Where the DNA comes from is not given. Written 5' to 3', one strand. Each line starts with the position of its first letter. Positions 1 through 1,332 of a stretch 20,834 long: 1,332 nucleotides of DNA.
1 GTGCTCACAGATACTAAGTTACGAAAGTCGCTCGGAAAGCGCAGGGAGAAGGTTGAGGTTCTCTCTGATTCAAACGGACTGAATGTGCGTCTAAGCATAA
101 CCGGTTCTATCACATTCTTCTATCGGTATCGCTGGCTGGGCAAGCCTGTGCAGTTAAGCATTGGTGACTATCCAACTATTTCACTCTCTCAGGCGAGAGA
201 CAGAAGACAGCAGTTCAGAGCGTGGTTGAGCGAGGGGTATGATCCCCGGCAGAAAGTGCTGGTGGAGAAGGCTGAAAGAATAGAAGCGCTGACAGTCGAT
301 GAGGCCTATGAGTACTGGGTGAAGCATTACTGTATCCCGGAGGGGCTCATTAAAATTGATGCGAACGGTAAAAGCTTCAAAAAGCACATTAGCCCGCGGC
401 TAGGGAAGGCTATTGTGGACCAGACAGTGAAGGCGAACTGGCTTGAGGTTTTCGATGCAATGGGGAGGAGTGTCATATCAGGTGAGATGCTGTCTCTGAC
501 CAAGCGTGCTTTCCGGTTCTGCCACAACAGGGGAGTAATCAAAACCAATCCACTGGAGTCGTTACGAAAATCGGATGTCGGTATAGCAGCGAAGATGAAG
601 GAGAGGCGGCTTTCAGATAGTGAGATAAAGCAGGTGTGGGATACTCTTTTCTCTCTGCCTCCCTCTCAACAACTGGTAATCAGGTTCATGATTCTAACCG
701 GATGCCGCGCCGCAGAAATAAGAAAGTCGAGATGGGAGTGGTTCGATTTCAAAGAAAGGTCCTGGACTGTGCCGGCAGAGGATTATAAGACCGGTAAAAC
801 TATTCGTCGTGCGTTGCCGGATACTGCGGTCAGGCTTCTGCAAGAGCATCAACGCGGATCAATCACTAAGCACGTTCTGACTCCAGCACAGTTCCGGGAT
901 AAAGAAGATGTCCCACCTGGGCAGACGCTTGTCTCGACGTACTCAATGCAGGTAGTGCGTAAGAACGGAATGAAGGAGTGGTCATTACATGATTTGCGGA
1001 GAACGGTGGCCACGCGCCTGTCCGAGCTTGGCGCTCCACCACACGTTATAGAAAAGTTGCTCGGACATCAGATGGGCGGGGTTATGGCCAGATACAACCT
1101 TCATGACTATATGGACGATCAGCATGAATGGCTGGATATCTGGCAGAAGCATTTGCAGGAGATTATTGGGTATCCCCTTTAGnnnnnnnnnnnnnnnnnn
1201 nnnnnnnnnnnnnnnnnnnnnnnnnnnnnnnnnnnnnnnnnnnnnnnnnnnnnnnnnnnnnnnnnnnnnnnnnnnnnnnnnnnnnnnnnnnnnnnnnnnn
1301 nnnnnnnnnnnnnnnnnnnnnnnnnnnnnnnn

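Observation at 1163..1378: Hidden AlpA-family regulator or excisionase gene, convergent with and overlapping the integrase 3' end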

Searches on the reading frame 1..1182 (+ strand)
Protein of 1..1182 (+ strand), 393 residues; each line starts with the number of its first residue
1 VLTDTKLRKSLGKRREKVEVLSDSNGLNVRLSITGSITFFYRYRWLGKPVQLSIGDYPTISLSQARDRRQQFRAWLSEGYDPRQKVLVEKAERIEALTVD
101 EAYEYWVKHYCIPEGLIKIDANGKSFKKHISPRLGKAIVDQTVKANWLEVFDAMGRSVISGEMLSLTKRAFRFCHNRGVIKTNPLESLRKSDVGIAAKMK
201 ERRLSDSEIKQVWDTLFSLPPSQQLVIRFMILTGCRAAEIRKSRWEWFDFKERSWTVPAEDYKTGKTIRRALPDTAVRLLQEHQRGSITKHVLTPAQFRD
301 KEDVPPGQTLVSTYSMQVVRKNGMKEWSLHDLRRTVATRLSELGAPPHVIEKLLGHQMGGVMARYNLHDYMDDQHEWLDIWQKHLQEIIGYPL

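Call 3: search_protein_families(library=pfam, proteins=[window:1-1182:+], max_evalue=0.1)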
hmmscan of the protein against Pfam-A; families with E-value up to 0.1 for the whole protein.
window:1-1182:+ (393 aa): 2 families
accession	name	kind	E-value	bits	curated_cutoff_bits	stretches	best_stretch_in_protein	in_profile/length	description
PF00589.27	Phage_integrase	-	1.5e-20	74.1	27.1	1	203-368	2-168/172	Phage integrase family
PF13356.12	Arm-DNA-bind_3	-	2.5e-19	69.6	27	1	2-85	1-79/83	Arm DNA-binding domain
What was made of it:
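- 1..1182 (+): int: complete tyrosine integrase (393 aa, GTG start at base 1), phi80 type. Pfam Phage_integrase E=1.5e-20 and Arm-DNA-bind_3 E=2.5e-19 (call 3).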

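Call 6: search_protein_families(library=ncbifam, proteins=[window:1-1182:+], max_evalue=1)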
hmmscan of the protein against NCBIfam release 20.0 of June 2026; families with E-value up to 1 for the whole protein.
window:1-1182:+ (393 aa): 8 families
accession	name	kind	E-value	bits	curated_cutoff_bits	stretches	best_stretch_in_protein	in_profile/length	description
NF007246.0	PRK09692.1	domain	1.2e-21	76.9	434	1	12-384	16-392/413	integrase domain-containing protein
NF040815.2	recomb_XerA_Arch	equivalog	7.7e-09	35.5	220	1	166-365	67-251/263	site-specific tyrosine recombinase/integron integrase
TIGR02224.1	recomb_XerC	equivalog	3.7e-07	29.8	335.15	1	162-357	68-266/295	tyrosine recombinase XerC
TIGR02225.1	recomb_XerD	equivalog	1.5e-05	24.5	329.6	1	162-357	65-263/290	site-specific tyrosine recombinase XerD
NF001399.0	PRK00283.1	subfamily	0.0037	16.5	279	1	160-357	73-272/300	tyrosine recombinase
TIGR02249.1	integrase_gron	subfamily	0.018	14.4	265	0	320-357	252-289/315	integron integrase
NF002331.0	PRK01287.1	subfamily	0.022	13.7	371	1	274-357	213-301/365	site-specific tyrosine recombinase XerC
NF003462.0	PRK05084.1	equivalog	0.08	11.7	267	1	325-365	301-341/360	tyrosine recombinase XerS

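Call 7: search_protein_families(library=phrogs, proteins=[window:1-1182:+], max_evalue=1)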
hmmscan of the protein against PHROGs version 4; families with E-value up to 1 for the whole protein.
window:1-1182:+ (393 aa): 14 families
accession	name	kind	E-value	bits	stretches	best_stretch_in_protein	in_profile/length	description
phrog_1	-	integration and excision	6.7e-65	221.5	1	1-389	92-455/611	integrase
phrog_3423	-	unknown function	2.6e-26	93.5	1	1-142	7-148/157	-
phrog_216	-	integration and excision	5.3e-23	82.6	1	161-378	14-236/301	integrase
phrog_17497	-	unknown function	1.1e-17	65.3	1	292-389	15-120/133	-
phrog_24775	-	unknown function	8.2e-14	52.6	1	320-387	21-88/101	-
phrog_7244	-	integration and excision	5.8e-07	30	1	85-246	61-221/263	integrase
phrog_25190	-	integration and excision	0.0033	18.8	1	309-379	28-99/109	integrase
phrog_7685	-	integration and excision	0.0056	17.3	1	314-362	166-217/240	integrase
phrog_14880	-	unknown function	0.01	16.8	1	338-383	4-50/57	-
phrog_37801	-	unknown function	0.015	16.4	0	348-387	30-70/73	-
phrog_4710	-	unknown function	0.095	13.2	1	226-265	158-197/211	-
phrog_5127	-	integration and excision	0.14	12.6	1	322-365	287-330/355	integrase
phrog_9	-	head and packaging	0.15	11.8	1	312-387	724-799/812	terminase large subunit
phrog_1740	-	transcription regulation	0.28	10.6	1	172-240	116-190/567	RNA polymerase sigma factor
